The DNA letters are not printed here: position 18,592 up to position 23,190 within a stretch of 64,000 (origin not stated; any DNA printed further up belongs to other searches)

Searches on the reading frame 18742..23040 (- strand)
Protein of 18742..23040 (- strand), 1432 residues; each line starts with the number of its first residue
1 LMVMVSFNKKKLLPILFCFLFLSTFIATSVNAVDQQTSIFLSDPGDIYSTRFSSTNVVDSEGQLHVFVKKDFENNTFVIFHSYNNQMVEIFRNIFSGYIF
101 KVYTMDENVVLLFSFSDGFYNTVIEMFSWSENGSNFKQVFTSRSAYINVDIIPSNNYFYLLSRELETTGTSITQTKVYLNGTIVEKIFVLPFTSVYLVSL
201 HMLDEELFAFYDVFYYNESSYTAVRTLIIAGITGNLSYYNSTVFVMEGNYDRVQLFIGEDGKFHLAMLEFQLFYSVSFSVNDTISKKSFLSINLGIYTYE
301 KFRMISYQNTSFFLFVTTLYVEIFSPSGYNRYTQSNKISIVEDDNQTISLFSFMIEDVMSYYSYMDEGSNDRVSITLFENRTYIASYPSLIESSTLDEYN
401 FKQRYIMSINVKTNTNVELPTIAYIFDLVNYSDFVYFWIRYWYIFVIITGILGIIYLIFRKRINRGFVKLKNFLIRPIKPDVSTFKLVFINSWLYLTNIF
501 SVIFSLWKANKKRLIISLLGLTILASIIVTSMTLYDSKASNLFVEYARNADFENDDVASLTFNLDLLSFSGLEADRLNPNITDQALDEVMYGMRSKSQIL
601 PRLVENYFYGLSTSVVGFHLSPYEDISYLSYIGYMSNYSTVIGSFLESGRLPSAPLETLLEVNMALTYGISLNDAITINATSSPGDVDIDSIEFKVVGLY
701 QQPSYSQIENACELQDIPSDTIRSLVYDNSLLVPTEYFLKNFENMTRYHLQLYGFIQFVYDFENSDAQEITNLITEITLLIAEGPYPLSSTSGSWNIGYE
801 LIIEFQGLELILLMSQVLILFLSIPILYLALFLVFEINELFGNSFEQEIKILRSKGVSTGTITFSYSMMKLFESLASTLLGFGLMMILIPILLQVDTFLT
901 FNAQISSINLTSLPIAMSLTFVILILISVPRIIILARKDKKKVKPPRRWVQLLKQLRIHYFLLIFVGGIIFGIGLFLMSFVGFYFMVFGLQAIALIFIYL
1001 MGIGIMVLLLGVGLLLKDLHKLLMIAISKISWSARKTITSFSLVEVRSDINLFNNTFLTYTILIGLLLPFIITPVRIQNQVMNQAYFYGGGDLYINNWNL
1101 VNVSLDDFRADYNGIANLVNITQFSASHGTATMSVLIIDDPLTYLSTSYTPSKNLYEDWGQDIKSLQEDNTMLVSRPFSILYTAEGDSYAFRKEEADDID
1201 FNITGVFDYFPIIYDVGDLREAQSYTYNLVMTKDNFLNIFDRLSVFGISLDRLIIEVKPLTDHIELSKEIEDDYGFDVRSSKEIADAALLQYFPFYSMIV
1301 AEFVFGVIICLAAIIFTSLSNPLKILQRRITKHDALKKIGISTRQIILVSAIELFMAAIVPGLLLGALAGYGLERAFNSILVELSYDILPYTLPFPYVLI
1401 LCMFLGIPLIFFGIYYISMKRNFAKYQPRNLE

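Call 29: search_protein_families(library=pfam, proteins=[window:18742-23040:-], max_evalue=0.001)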
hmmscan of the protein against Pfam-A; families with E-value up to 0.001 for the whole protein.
window:18742-23040:- (1432 aa): 1 family
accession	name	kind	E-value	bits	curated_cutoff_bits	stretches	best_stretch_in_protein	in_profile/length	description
PF02687.27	FtsX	-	7.6e-06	26.4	25.5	1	1304-1420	2-113/120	FtsX-like permease C-terminal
